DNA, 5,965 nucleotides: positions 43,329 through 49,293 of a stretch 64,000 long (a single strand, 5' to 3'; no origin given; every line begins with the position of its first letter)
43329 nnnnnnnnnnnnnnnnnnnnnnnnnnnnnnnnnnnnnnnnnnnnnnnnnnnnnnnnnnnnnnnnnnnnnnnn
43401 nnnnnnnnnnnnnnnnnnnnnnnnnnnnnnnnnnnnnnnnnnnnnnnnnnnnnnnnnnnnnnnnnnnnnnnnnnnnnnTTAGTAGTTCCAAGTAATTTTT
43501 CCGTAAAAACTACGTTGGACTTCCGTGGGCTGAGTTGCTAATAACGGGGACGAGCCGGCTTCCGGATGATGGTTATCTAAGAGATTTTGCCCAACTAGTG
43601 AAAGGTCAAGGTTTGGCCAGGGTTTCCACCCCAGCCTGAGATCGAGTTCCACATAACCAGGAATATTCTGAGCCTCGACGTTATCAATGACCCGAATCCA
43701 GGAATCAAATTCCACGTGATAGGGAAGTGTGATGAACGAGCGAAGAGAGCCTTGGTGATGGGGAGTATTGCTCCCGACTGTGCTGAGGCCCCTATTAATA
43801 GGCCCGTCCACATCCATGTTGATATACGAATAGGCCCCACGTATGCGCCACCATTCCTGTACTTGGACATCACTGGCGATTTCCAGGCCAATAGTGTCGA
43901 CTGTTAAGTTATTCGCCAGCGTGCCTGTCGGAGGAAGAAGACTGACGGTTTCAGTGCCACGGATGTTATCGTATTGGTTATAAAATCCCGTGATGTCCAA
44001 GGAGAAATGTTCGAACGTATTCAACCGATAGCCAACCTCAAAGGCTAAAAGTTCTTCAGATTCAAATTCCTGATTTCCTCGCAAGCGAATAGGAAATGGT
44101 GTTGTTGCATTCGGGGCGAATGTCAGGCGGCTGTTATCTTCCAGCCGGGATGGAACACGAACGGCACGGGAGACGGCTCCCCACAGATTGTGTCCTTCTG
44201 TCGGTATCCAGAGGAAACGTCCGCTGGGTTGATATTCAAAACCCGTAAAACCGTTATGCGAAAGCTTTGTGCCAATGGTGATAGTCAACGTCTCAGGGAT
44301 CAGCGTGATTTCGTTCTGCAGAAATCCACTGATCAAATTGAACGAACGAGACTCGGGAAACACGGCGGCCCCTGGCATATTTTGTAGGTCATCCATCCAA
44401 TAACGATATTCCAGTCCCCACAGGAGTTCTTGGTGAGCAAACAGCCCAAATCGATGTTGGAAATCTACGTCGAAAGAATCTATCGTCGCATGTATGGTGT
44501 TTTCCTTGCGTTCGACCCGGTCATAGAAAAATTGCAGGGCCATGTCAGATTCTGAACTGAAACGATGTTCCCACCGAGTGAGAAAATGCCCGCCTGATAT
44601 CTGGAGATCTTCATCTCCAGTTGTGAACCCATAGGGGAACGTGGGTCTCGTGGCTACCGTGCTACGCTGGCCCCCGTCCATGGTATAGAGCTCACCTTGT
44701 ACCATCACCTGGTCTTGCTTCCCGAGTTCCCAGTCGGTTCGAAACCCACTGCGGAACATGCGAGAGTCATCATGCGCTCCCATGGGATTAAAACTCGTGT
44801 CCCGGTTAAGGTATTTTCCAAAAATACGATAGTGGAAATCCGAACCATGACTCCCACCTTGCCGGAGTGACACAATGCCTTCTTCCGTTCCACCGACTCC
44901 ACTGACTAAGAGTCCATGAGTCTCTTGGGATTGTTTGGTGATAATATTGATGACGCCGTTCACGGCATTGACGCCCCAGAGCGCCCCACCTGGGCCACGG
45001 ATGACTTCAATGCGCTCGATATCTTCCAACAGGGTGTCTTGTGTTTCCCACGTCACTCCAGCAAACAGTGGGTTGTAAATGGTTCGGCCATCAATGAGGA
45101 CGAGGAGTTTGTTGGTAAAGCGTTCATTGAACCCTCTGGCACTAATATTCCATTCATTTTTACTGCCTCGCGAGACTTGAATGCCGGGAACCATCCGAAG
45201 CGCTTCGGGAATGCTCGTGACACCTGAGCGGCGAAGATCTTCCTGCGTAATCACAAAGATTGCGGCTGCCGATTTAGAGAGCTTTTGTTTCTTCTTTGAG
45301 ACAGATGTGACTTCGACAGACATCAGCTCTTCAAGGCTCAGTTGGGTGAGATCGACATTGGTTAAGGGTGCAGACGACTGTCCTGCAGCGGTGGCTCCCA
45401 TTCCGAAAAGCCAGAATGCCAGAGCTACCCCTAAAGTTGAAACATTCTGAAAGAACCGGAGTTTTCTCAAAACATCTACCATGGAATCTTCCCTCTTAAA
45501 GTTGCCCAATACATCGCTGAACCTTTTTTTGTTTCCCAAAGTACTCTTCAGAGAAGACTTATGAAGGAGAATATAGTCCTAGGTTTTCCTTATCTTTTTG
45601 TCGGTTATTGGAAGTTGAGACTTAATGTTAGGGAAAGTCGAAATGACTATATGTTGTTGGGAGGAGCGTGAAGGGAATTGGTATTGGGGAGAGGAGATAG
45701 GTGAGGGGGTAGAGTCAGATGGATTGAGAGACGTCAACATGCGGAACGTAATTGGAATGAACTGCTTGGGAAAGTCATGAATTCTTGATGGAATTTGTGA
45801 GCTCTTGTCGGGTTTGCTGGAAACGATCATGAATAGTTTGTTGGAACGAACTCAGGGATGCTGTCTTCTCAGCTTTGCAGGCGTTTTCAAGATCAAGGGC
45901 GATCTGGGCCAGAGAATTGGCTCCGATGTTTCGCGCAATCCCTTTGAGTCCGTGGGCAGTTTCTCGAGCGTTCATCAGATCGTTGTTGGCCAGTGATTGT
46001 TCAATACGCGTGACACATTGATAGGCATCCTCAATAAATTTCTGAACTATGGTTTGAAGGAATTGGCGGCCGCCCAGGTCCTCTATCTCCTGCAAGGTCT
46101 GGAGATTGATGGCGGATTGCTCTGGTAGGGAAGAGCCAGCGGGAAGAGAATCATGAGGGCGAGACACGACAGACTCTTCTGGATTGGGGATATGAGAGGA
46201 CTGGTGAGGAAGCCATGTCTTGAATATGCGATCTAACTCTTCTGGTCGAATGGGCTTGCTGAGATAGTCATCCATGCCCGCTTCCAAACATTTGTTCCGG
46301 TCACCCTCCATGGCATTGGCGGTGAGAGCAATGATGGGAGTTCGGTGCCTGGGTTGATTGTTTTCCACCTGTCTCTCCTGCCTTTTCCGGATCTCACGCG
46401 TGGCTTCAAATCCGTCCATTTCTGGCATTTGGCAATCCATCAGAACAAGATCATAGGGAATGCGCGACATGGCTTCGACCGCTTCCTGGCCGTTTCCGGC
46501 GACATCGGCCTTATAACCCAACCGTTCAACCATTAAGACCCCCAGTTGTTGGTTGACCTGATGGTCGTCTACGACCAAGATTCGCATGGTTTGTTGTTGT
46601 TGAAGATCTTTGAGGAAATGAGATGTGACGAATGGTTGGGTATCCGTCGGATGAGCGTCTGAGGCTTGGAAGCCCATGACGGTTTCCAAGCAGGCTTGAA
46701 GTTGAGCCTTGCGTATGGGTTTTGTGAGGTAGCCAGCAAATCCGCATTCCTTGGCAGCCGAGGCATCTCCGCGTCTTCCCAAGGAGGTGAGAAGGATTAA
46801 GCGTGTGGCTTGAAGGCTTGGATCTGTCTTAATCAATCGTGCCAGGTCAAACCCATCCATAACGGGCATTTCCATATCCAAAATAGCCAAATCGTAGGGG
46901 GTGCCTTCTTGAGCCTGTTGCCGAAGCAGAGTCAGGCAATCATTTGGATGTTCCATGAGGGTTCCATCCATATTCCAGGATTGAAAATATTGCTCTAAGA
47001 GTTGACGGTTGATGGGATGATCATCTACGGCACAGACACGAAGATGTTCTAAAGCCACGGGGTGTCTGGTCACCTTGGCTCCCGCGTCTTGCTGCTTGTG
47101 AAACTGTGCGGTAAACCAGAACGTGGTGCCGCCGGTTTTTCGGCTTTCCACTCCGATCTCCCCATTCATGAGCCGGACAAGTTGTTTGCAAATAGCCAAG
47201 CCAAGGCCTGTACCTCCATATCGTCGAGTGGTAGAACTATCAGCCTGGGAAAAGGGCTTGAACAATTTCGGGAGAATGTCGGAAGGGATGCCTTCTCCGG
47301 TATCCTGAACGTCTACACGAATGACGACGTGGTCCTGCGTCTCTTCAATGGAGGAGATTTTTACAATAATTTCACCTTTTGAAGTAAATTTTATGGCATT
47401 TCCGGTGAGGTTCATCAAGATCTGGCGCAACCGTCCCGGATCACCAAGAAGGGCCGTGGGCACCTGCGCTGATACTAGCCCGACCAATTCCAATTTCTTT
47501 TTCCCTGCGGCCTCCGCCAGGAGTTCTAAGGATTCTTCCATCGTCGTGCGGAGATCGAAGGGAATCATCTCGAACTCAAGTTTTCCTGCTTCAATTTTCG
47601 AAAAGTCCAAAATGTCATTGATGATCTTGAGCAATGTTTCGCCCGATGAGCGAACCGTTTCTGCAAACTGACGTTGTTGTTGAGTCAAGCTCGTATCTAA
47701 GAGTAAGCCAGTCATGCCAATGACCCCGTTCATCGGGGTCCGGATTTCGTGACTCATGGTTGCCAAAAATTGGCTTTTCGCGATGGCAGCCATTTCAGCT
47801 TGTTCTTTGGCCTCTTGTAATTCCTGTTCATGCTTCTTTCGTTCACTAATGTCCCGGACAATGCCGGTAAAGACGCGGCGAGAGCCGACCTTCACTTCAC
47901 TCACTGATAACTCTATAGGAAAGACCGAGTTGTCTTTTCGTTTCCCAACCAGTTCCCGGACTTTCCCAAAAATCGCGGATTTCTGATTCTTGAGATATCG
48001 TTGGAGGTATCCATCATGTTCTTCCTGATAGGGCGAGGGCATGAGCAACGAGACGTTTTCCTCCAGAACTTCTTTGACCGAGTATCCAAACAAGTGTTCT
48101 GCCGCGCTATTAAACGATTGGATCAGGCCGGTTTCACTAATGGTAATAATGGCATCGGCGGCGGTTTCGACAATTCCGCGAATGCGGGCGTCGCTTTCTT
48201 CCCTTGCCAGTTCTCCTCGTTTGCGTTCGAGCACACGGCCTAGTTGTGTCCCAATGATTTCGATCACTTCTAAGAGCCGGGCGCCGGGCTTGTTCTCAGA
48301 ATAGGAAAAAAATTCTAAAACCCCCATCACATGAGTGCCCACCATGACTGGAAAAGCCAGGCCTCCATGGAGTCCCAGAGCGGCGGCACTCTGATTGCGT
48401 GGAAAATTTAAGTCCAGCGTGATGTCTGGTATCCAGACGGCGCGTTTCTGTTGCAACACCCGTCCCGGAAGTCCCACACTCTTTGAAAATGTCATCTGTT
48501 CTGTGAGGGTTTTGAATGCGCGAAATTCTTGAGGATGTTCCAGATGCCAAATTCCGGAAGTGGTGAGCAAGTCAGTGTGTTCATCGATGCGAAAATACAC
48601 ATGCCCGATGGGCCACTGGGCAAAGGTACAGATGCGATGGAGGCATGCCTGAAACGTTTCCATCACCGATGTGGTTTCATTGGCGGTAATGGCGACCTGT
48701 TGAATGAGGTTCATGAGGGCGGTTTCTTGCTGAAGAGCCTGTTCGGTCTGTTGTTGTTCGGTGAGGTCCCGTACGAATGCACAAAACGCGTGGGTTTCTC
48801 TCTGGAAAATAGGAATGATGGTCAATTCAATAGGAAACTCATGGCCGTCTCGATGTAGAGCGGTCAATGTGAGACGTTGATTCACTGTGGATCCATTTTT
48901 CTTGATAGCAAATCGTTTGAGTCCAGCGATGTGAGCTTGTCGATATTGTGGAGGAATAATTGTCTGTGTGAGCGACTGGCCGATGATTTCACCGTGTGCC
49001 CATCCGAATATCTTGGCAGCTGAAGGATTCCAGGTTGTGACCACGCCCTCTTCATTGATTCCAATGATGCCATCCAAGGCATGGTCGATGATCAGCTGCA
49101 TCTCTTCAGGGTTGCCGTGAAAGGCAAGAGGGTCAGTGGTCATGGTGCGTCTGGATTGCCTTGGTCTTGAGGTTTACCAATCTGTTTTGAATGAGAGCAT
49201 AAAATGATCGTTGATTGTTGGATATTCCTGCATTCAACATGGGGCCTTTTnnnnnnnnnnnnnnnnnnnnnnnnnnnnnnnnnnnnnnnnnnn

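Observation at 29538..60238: Seven sigma28-like promoters define a hidden regulon across the signalling island and pilus genes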

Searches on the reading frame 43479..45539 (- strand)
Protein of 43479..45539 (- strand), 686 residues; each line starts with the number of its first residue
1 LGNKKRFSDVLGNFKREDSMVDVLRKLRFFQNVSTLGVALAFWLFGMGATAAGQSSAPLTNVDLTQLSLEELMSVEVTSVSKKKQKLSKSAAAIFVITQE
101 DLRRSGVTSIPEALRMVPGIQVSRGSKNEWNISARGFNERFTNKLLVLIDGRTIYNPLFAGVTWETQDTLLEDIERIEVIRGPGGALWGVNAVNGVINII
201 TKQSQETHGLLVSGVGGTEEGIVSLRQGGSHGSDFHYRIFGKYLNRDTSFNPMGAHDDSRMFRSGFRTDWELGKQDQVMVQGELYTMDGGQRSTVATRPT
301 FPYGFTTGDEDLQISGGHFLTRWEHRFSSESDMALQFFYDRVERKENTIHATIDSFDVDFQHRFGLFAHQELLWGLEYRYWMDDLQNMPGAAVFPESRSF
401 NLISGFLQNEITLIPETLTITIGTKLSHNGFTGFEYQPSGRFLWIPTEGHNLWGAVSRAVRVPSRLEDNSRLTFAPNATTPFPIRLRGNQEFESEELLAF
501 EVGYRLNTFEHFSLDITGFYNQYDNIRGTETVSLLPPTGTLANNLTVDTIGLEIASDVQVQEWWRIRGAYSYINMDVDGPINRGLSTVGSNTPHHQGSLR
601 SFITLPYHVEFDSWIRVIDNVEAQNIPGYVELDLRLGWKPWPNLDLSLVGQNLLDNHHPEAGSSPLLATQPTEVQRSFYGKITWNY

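Call 14: search_protein_families(library=pfam, proteins=[window:43479-45539:-], max_evalue=0.00001)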
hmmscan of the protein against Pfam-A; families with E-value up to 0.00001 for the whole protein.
window:43479-45539:- (686 aa): 2 families
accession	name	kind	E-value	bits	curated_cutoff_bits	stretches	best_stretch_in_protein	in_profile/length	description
PF00593.30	TonB_dep_Rec_b-barrel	-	3.4e-27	96.8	27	1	232-653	27-436/436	TonB dependent receptor-like, beta-barrel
PF07715.20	Plug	-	1.4e-23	83.9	23.9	1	87-196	2-107/107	TonB-dependent Receptor Plug Domain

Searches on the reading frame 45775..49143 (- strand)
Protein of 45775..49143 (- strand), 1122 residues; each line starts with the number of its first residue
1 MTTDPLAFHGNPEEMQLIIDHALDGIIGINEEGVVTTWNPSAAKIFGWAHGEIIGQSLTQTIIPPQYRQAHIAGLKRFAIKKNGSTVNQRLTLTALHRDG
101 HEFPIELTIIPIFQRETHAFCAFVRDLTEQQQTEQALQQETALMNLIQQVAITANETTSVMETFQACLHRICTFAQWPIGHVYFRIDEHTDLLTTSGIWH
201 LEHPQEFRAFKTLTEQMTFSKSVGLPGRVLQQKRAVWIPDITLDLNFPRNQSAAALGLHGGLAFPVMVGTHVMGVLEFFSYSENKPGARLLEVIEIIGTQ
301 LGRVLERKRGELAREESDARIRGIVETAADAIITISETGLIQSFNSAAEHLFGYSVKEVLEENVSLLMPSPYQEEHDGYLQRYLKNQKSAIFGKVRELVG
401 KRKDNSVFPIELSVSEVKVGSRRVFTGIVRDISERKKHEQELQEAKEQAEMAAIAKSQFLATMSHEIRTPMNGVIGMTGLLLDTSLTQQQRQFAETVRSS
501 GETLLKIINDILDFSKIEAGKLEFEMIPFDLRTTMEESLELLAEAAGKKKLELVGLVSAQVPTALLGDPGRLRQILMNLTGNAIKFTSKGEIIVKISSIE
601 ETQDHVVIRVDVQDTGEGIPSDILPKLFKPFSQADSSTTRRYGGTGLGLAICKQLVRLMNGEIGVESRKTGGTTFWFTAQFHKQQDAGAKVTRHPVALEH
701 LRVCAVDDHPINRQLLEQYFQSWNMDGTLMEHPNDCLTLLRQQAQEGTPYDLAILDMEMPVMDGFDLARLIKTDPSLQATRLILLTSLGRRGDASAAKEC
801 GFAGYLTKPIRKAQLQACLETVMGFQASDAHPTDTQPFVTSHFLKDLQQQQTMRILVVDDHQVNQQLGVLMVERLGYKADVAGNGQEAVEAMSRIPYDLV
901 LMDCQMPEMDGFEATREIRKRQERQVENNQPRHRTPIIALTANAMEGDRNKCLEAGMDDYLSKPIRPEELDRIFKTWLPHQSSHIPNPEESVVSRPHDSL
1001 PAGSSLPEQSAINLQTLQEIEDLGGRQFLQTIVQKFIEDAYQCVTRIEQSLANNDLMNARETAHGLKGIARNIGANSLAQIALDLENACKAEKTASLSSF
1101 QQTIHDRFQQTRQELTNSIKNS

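Call 14: search_protein_families(library=pfam, proteins=[window:45775-49143:-], max_evalue=0.00001)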
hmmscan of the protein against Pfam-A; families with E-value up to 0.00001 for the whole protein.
window:45775-49143:- (1122 aa): 11 families
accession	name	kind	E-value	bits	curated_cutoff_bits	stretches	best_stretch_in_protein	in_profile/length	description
PF00072.30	Response_reg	-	8.2e-51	171.3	30.2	2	855-972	1-108/111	Response regulator receiver domain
PF00989.32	PAS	-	5.3e-36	123.5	22.6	2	13-126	1-112/113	PAS fold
PF02518.31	HATPase_c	-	1.1e-31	110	26.4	1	567-680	1-108/111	Histidine kinase-, DNA gyrase B-, and HSP90-like ATPase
PF13426.13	PAS_9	-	5.3e-26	91.3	27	2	330-434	2-103/103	PAS domain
PF00512.31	HisKA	-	2.6e-23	82.3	26.9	1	455-520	1-66/66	His Kinase A (phospho-acceptor) domain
PF08448.16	PAS_4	-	1.8e-15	57.5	23.1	1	20-131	2-109/110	PAS fold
PF01627.28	Hpt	-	1.4e-14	54.5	24.6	1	1032-1113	2-83/84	Hpt domain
PF13185.12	GAF_2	-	3.7e-14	53.5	28.6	1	158-306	2-136/136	GAF domain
PF13188.13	PAS_8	-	1e-12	47.9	21.8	0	319-374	1-53/65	PAS domain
PF24820.1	Diguanyl_cycl_sensor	-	6.9e-12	45.7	28.1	1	325-431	2-109/109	Diguanylate cyclase-like sensor domain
PF24896.1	Receiver_CRE1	-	4.4e-07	30.6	27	0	851-967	5-124/136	AHK4/CRE1/WOL first receiver domain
